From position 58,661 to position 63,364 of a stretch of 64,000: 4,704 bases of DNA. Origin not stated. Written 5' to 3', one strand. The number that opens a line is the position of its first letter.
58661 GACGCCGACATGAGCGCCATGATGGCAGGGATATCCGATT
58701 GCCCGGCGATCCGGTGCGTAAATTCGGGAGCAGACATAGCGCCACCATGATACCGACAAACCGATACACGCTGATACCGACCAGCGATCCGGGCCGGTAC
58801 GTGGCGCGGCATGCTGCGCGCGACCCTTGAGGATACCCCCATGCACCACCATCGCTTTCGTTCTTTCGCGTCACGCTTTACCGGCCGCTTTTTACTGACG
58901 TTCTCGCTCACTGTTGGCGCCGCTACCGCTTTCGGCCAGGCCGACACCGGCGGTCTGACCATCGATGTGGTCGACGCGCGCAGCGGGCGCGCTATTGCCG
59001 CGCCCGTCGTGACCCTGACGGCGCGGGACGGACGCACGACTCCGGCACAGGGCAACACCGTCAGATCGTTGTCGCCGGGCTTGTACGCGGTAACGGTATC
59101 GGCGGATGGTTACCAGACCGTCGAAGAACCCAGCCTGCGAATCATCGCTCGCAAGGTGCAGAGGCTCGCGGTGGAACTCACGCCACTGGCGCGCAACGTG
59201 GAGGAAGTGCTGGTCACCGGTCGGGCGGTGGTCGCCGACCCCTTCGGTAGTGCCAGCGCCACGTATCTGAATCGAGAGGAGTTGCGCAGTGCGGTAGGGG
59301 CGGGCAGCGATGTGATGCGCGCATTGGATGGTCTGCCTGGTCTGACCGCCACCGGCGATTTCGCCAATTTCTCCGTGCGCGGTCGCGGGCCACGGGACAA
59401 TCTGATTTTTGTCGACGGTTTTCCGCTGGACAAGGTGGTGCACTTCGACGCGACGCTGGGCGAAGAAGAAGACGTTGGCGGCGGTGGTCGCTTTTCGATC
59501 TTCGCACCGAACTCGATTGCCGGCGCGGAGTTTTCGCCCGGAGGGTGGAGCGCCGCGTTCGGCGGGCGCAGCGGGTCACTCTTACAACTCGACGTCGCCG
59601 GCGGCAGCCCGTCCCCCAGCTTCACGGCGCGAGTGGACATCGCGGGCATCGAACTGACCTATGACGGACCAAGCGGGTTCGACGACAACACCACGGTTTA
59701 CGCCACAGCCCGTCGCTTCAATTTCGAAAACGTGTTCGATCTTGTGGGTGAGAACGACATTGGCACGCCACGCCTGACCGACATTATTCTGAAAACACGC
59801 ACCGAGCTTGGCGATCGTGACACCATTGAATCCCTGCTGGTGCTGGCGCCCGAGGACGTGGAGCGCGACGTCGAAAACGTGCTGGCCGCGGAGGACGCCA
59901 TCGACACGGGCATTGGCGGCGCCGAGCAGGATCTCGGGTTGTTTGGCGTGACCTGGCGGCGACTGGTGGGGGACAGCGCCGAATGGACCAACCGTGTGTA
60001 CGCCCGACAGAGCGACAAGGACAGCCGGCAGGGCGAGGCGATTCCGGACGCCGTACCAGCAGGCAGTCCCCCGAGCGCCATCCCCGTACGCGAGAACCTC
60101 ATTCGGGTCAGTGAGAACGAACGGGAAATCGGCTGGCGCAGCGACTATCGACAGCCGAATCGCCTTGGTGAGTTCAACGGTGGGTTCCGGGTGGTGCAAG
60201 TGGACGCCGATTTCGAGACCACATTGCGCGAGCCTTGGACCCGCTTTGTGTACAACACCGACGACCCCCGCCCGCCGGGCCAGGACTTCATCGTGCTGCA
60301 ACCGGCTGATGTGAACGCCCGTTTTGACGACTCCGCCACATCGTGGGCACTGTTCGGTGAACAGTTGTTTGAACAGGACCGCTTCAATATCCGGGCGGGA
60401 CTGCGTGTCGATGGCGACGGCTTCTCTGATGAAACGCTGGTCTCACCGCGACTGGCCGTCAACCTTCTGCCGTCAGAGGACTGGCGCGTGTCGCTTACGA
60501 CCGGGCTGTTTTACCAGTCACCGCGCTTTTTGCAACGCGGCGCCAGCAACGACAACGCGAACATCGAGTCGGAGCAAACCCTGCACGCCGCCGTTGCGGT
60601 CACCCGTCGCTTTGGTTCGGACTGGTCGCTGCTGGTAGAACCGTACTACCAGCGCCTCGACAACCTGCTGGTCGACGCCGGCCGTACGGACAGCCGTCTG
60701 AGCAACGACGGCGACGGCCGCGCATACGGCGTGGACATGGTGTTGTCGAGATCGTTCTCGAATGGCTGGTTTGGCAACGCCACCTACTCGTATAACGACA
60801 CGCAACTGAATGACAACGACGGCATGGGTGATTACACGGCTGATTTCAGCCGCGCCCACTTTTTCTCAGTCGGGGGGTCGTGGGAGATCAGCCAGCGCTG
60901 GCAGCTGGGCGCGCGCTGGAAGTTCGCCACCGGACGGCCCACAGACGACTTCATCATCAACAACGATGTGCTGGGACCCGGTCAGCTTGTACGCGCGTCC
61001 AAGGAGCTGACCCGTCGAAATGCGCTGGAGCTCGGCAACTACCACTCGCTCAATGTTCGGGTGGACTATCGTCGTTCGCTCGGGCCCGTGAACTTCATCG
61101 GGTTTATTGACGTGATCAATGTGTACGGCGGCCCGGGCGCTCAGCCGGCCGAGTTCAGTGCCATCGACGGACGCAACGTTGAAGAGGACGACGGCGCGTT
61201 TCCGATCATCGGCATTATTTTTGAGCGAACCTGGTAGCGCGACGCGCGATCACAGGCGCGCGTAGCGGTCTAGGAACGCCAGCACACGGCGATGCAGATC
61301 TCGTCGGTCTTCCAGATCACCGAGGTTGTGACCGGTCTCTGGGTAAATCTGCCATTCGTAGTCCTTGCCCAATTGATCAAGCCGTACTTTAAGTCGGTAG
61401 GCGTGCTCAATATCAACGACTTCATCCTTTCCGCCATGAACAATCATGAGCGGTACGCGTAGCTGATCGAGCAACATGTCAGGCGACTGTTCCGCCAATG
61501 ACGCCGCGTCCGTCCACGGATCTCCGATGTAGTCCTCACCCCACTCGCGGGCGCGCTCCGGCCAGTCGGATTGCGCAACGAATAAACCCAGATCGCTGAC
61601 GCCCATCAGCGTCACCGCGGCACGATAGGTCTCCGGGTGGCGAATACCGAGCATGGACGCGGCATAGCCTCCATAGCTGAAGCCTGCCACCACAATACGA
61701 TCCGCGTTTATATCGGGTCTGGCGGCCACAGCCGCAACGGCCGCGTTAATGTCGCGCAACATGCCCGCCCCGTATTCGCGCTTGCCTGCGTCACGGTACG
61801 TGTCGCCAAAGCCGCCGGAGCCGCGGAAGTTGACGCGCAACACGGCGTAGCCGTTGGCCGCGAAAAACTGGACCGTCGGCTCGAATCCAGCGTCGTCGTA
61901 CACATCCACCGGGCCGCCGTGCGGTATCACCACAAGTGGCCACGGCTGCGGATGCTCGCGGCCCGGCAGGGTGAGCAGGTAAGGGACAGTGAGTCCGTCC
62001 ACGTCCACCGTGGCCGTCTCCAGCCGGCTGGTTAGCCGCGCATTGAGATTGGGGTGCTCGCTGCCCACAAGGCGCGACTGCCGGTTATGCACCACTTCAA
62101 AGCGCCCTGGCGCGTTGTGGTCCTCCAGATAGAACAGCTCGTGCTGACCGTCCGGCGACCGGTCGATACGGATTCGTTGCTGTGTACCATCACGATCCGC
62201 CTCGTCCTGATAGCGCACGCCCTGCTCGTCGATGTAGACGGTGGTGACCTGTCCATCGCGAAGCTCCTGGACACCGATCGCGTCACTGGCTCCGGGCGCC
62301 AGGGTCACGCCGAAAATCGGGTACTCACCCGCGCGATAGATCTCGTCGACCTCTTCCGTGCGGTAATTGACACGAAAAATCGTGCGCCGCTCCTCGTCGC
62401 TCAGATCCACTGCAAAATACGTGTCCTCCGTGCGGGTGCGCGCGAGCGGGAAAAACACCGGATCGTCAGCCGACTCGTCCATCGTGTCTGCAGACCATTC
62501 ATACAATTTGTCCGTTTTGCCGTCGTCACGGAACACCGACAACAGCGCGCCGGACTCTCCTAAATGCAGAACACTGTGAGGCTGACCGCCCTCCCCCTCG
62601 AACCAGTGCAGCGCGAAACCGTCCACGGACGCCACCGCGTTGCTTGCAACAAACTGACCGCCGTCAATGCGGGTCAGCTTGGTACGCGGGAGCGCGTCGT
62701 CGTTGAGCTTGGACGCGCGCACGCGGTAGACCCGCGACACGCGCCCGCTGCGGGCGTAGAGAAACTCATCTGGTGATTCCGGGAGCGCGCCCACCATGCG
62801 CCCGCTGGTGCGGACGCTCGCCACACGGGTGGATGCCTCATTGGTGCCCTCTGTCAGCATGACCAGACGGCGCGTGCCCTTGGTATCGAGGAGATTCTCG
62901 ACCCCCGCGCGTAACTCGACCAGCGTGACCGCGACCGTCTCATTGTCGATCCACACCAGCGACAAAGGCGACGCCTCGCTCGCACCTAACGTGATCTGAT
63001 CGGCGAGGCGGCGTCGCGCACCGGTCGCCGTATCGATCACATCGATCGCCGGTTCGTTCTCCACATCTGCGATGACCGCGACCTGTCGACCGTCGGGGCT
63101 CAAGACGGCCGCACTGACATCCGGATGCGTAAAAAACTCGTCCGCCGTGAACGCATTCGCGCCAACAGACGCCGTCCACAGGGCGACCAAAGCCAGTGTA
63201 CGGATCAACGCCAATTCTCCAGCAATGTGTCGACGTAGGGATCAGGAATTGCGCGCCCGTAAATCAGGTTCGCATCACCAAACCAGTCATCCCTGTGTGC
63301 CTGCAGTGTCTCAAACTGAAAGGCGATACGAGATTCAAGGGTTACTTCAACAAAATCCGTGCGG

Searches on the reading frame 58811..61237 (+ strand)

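Call 21: search_protein_families(library=pfam, proteins=[window:58811-61237:+], max_evalue=0.01)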
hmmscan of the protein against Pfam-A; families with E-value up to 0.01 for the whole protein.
window:58811-61237:+ (808 aa): 3 families
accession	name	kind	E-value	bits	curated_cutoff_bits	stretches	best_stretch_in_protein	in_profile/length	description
PF07715.20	Plug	-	2.2e-08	35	23.9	1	148-254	7-103/107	TonB-dependent Receptor Plug Domain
PF13620.12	CarboxypepD_reg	-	6.8e-08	33.2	32.3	1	52-124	5-82/82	Carboxypeptidase regulatory-like domain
PF20608.4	Phage_tube_C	-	0.0031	18.3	24.1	1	82-105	48-73/82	Phage tail tube protein C-terminal domain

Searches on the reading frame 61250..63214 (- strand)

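Call 21: search_protein_families(library=pfam, proteins=[window:61250-63214:-], max_evalue=0.01)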
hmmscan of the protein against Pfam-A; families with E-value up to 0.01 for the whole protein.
window:61250-63214:- (654 aa): 12 families
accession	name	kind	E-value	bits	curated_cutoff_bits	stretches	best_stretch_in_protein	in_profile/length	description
PF00326.27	Peptidase_S9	-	9.3e-41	140.1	22.6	1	444-652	3-210/213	Prolyl oligopeptidase family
PF20434.5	BD-FAE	-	7.7e-15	55.4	26.8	1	422-611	10-214/215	BD-FAE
PF12146.15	Hydrolase_4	-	2.1e-12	47.3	27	2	444-535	20-106/239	Serine aminopeptidase, S33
PF00561.26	Abhydrolase_1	-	2.3e-11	44.2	25.8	1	426-542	1-103/245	alpha/beta hydrolase fold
PF01738.24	DLH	-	1.1e-09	38.6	21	1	447-630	33-187/217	Dienelactone hydrolase family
PF02129.25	Peptidase_S15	-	2.1e-09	37.9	23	1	406-542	1-132/262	X-Pro dipeptidyl-peptidase (S15 family)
PF12697.13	Abhydrolase_6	-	6.8e-07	30.6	26.3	1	428-632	1-206/217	Alpha/beta hydrolase family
PF02230.22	Abhydrolase_2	-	8.3e-07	29.5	23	1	586-630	156-200/217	Phospholipase/Carboxylesterase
PF08840.17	BAAT_C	-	0.00019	22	20.9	0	583-631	110-160/210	BAAT / Acyl-CoA thioester hydrolase C terminal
PF00756.26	Esterase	-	0.0034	17.6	22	1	496-566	106-164/251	Putative esterase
PF10503.15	Esterase_PHB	-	0.0039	16.9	23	0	480-549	72-141/219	Esterase PHB depolymerase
PF07859.19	Abhydrolase_3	-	0.0062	16.8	25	0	473-630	37-207/210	alpha/beta hydrolase fold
